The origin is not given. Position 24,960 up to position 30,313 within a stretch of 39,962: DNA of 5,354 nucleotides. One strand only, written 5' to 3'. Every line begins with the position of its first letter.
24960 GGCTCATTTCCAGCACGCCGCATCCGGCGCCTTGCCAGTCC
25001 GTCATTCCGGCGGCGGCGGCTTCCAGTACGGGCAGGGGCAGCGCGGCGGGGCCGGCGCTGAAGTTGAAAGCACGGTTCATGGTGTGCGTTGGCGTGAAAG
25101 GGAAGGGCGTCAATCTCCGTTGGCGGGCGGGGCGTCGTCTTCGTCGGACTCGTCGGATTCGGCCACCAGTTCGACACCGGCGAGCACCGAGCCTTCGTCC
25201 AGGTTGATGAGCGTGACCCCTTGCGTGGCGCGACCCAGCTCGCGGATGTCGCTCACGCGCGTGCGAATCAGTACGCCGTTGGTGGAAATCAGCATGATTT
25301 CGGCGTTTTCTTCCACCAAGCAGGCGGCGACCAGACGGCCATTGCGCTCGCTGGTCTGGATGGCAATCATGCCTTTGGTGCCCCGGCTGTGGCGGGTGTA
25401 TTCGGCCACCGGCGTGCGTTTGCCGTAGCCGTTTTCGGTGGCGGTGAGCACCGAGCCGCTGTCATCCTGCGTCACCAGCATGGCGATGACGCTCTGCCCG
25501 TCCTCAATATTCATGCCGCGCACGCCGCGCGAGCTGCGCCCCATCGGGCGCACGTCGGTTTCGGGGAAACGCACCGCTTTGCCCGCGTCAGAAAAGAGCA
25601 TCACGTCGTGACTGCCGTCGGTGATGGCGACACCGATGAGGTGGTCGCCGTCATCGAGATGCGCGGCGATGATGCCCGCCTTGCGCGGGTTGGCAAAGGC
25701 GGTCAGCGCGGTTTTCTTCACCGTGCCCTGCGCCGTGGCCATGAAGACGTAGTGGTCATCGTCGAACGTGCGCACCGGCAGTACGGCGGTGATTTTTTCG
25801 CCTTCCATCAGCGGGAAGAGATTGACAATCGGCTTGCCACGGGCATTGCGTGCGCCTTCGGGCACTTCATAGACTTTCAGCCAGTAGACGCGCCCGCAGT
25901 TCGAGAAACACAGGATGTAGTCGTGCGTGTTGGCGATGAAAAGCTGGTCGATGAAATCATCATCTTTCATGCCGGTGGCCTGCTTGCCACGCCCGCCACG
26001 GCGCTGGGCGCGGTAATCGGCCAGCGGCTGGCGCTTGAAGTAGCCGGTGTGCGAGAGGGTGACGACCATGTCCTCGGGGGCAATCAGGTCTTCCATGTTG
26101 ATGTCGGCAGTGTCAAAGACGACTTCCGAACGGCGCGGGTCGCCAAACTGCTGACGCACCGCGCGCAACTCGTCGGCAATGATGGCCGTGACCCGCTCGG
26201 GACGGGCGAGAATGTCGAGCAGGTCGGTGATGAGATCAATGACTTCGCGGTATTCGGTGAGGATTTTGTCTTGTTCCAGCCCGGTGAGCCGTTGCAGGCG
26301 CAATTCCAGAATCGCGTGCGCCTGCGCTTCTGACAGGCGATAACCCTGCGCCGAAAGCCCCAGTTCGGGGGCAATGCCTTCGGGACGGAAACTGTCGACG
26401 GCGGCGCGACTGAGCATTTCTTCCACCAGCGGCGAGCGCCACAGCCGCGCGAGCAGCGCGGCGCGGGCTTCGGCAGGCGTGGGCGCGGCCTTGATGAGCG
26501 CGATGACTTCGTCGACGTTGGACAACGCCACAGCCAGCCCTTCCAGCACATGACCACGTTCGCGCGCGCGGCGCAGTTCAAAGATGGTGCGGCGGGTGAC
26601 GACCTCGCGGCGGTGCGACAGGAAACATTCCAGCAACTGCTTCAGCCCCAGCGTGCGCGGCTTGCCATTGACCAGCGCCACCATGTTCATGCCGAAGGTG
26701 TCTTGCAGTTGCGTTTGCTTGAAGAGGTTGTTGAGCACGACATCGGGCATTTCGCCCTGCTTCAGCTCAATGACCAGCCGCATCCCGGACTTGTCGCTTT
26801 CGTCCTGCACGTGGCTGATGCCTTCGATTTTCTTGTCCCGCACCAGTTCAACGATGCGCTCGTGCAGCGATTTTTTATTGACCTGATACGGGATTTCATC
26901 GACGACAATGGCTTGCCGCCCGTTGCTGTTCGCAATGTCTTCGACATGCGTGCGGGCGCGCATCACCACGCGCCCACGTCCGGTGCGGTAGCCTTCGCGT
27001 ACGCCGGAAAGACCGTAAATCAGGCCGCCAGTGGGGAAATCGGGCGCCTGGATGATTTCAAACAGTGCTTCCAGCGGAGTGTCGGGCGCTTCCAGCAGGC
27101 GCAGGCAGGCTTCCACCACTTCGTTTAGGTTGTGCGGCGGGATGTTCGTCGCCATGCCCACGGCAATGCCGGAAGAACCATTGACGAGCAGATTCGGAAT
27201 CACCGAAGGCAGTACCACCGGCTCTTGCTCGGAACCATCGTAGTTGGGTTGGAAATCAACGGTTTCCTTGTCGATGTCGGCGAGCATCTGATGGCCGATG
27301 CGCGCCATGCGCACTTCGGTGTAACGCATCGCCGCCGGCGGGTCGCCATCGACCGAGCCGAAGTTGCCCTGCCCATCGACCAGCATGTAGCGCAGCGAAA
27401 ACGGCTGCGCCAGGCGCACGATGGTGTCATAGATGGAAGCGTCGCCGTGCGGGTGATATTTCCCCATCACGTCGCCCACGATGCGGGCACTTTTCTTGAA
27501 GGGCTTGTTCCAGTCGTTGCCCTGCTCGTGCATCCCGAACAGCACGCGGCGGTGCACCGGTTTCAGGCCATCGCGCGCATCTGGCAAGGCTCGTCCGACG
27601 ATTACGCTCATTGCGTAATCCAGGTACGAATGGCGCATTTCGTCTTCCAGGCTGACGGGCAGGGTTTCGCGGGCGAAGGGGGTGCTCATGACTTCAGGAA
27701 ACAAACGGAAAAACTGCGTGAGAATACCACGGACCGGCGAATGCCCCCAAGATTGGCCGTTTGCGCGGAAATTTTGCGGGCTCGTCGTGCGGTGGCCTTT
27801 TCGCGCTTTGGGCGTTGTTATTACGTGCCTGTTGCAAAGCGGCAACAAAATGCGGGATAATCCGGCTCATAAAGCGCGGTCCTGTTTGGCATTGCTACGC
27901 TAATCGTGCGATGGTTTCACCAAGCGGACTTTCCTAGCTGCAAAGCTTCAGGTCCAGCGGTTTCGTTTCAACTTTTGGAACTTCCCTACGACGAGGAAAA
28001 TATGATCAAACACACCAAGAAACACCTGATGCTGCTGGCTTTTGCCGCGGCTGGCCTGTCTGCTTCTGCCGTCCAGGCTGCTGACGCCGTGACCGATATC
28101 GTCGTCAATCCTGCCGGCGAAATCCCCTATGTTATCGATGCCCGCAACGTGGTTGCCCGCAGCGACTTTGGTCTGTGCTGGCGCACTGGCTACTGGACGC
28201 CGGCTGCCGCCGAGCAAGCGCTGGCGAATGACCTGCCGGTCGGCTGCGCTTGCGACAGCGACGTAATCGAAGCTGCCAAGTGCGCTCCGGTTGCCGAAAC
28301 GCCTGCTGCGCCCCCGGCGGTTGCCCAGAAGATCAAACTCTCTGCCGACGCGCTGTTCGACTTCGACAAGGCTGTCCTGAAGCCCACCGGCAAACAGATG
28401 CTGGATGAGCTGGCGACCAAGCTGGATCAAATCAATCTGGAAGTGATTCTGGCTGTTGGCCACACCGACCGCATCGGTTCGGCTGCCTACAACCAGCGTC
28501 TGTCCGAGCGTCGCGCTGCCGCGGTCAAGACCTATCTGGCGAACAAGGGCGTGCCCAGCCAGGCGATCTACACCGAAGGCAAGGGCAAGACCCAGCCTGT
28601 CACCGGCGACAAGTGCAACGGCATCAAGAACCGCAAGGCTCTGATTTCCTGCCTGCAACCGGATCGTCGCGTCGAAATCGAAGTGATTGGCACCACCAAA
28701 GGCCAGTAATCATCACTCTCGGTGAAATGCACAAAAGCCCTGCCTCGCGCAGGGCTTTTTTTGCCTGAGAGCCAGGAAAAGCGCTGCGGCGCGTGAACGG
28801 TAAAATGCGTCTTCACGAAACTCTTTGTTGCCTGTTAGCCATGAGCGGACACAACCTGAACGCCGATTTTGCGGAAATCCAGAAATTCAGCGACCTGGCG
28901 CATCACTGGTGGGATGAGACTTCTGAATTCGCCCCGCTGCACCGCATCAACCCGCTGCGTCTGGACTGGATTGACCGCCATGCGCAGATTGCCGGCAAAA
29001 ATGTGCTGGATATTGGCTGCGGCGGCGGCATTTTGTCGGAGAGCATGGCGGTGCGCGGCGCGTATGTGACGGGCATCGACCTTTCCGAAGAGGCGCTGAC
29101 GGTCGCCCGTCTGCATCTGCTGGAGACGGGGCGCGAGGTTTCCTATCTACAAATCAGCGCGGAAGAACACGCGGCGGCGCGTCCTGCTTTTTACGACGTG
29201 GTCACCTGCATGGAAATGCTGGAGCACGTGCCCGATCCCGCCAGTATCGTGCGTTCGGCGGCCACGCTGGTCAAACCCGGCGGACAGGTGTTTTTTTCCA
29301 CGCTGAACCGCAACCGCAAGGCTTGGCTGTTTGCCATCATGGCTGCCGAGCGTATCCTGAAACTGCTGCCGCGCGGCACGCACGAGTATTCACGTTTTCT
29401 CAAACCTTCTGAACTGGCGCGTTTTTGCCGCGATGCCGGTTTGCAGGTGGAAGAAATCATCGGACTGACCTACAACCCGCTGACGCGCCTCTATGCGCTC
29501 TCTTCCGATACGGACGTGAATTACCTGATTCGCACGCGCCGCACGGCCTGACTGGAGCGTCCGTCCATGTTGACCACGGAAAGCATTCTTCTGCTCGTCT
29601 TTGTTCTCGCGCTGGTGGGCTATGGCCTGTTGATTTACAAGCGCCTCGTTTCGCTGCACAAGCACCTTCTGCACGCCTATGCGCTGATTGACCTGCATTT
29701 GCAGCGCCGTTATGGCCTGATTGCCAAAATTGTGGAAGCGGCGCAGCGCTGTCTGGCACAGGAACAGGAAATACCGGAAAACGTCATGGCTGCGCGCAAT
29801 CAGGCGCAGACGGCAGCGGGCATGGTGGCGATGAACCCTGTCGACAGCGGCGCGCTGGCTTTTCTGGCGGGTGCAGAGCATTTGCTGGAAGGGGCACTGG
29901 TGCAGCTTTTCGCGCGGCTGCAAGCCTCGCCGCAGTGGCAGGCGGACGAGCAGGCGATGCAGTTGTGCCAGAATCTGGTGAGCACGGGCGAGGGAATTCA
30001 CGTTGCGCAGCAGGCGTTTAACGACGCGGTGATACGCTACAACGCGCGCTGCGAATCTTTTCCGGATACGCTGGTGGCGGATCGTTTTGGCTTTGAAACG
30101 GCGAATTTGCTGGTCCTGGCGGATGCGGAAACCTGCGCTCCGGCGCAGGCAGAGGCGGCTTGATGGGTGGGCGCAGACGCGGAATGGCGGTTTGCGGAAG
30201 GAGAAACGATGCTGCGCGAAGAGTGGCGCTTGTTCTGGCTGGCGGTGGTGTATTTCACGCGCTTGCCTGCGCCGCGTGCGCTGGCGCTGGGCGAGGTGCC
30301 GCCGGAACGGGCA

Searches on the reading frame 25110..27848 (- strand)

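Call 23: search_protein_families(library=pfam, proteins=[window:25110-27848:-], max_evalue=0.00001)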
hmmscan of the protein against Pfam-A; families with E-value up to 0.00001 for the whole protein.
window:25110-27848:- (912 aa): 2 families
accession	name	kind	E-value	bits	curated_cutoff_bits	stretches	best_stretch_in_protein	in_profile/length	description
PF00521.26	DNA_topoisoIV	-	6.7e-160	533.1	31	1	86-561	1-431/432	DNA gyrase/topoisomerase IV, subunit A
PF03989.18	DNA_gyraseA_C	-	2.5e-78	257.7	27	6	748-793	2-47/48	DNA gyrase C-terminal domain, beta-propeller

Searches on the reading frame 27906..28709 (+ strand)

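Call 23: search_protein_families(library=pfam, proteins=[window:27906-28709:+], max_evalue=0.00001)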
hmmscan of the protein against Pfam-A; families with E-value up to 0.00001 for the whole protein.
window:27906-28709:+ (267 aa): 1 family
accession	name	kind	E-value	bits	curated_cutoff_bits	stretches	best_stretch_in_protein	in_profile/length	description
PF00691.25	OmpA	-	3.6e-23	82.2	27.2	1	150-239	1-92/98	OmpA family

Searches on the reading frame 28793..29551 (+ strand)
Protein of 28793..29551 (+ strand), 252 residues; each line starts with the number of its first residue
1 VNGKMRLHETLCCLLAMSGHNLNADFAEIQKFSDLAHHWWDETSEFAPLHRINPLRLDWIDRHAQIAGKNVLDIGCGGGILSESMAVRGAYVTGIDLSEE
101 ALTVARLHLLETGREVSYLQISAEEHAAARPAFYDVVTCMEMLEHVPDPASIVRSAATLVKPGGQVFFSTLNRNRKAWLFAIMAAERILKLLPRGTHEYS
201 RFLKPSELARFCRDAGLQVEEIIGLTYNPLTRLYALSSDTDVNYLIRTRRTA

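Call 23: search_protein_families(library=pfam, proteins=[window:28793-29551:+], max_evalue=0.00001)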
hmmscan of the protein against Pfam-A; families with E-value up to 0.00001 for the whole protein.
window:28793-29551:+ (252 aa): 9 families
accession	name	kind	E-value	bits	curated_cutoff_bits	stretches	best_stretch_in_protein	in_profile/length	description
PF13489.12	Methyltransf_23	-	1.2e-28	100.3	27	1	58-221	11-163/164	Methyltransferase domain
PF08241.18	Methyltransf_11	-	5.5e-21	75.5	21.2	1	72-168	1-95/95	Methyltransferase domain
PF13649.12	Methyltransf_25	-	1.7e-18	67.5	27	1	71-164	1-97/97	Methyltransferase domain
PF08242.18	Methyltransf_12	-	6.5e-16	59.3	30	1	72-165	1-97/98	Methyltransferase domain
PF13847.12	Methyltransf_31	-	1.1e-15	58.1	27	1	68-185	4-124/145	Methyltransferase domain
PF01209.24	Ubie_methyltran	-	5.3e-09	36.2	20.1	1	60-168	40-151/233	ubiE/COQ5 methyltransferase family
PF02353.26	CMAS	-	2e-08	34.4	27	1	67-178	62-174/273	Mycolic acid cyclopropane synthetase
PF06325.19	PrmA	-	5.1e-08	33.2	22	1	55-176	150-266/296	Ribosomal protein L11 methyltransferase (PrmA)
PF05175.20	MTS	-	5.4e-06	26.6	23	1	67-138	31-103/170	Methyltransferase small domain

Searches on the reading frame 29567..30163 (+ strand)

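Call 23: search_protein_families(library=pfam, proteins=[window:29567-30163:+], max_evalue=0.00001)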
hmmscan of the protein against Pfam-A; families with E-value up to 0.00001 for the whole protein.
window:29567-30163:+ (198 aa): 1 family
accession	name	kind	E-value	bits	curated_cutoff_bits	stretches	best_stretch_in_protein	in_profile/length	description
PF04011.17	LemA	-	1.4e-28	100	26.2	1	38-191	2-144/149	LemA family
